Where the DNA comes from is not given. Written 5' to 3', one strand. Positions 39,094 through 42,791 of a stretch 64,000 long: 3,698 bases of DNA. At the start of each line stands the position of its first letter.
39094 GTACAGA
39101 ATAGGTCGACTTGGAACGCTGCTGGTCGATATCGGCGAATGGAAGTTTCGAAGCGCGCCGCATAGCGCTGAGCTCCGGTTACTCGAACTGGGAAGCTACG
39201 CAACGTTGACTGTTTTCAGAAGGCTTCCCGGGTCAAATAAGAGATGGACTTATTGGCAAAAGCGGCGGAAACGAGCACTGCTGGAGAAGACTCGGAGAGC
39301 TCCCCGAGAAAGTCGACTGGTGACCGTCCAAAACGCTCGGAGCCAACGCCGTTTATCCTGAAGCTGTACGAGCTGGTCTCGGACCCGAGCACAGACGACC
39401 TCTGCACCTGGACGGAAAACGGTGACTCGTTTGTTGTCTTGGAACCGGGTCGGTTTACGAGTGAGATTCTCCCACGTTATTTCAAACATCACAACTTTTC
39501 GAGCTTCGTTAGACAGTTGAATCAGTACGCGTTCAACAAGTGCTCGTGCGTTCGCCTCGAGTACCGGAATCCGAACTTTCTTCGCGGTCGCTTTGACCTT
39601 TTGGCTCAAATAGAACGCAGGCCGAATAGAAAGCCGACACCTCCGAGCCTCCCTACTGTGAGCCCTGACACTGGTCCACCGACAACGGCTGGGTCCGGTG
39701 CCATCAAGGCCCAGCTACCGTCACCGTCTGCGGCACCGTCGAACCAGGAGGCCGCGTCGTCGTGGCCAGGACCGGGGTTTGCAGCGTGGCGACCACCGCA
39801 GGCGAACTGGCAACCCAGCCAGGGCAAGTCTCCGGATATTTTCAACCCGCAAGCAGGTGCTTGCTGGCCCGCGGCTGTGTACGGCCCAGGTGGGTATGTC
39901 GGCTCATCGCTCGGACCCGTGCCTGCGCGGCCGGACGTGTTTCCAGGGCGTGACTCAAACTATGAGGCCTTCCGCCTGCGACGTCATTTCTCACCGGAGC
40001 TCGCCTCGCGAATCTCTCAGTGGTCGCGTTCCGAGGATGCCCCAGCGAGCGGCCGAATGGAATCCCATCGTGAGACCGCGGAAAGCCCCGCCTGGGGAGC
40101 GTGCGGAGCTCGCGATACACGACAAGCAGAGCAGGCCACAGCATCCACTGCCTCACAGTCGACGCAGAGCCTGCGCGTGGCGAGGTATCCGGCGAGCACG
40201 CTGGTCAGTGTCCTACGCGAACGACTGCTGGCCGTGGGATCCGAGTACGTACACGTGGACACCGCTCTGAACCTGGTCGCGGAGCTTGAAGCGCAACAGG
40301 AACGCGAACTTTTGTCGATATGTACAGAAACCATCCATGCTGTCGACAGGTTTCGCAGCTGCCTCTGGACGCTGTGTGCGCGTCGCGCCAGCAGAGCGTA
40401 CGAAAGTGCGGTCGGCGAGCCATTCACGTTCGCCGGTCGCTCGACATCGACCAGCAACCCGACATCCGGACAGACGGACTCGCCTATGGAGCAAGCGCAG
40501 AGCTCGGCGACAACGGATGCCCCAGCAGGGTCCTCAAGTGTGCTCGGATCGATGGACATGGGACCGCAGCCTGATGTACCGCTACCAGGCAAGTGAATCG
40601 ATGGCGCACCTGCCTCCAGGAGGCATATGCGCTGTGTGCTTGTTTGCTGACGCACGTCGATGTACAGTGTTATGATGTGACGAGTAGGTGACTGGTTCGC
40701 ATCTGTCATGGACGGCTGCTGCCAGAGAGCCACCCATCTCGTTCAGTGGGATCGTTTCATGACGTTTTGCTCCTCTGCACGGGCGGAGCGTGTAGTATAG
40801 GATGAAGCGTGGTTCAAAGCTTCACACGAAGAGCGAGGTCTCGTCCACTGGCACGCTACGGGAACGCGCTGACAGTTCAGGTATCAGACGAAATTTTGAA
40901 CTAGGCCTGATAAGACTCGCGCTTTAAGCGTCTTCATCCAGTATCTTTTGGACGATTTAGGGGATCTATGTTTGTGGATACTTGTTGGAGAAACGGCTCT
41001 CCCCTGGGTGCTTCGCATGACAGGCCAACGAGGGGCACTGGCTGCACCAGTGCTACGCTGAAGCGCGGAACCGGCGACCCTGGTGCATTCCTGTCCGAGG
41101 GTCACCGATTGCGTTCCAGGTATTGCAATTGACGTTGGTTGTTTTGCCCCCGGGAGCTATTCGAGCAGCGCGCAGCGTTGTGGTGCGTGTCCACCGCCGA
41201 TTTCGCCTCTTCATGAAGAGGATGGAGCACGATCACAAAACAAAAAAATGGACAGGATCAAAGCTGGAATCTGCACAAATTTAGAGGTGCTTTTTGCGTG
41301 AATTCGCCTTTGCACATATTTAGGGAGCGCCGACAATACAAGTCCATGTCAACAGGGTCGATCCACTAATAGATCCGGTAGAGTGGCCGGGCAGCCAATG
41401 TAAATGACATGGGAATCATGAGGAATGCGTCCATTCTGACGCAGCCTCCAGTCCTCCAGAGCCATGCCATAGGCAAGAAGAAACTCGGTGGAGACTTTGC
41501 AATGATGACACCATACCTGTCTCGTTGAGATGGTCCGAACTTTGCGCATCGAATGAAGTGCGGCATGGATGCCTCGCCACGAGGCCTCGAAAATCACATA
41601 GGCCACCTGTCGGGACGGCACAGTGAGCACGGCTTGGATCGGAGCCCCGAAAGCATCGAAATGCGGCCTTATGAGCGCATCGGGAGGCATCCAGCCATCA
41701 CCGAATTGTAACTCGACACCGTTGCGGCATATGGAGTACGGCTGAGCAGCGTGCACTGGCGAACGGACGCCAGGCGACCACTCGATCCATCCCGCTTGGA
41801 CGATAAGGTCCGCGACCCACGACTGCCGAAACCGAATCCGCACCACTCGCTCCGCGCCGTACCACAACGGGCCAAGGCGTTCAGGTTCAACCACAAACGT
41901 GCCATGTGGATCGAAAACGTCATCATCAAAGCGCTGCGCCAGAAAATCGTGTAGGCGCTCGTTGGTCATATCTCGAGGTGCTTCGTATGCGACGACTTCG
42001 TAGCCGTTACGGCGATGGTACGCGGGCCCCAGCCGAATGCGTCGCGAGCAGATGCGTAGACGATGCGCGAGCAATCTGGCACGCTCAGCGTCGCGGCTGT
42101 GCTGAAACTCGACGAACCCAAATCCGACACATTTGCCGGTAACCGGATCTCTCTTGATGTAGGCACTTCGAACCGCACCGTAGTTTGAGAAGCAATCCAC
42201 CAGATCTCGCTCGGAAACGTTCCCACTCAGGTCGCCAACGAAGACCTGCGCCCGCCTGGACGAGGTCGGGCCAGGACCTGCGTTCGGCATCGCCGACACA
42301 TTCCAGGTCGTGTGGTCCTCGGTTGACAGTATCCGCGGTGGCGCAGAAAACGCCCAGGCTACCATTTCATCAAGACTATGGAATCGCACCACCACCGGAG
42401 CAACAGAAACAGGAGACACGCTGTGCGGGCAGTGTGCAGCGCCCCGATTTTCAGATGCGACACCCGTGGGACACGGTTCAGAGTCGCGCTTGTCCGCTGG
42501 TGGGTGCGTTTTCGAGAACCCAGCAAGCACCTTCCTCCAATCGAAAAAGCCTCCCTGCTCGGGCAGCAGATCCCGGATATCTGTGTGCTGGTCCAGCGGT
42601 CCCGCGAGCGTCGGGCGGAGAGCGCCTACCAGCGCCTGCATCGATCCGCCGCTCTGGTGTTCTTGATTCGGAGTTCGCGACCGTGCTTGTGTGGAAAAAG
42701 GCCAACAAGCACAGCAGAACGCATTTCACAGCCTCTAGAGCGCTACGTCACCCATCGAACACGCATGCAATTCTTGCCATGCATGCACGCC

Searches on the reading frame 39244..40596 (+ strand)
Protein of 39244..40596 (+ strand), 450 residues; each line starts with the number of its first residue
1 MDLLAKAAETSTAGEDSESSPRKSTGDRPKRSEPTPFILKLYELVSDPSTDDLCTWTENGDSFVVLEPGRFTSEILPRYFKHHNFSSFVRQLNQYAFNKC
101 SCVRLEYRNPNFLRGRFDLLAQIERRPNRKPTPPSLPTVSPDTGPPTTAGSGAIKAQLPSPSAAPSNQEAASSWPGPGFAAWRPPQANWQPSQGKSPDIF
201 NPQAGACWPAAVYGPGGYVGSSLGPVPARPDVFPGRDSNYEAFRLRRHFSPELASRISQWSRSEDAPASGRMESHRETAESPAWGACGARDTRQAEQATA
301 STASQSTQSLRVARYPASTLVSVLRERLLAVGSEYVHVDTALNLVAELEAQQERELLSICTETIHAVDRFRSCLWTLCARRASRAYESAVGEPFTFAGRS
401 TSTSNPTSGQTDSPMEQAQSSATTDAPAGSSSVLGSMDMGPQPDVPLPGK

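Call 43: search_protein_families(library=pfam, proteins=[window:39244-40596:+], max_evalue=0.001)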
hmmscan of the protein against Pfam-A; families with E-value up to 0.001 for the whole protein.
window:39244-40596:+ (450 aa): 1 family
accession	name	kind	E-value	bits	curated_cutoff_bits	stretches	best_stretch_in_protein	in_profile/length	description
PF00447.23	HSF_DNA-bind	-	1.1e-27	96.9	22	1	37-126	1-100/100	HSF-type DNA-binding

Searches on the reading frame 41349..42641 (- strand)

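Call 43: search_protein_families(library=pfam, proteins=[window:41349-42641:-], max_evalue=0.001)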
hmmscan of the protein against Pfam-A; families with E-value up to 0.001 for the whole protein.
window:41349-42641:- (430 aa): 1 family
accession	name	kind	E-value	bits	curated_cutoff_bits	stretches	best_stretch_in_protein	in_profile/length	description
PF00076.28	RRM_1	-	1.3e-17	63.9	20.7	1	133-202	1-69/70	RNA recognition motif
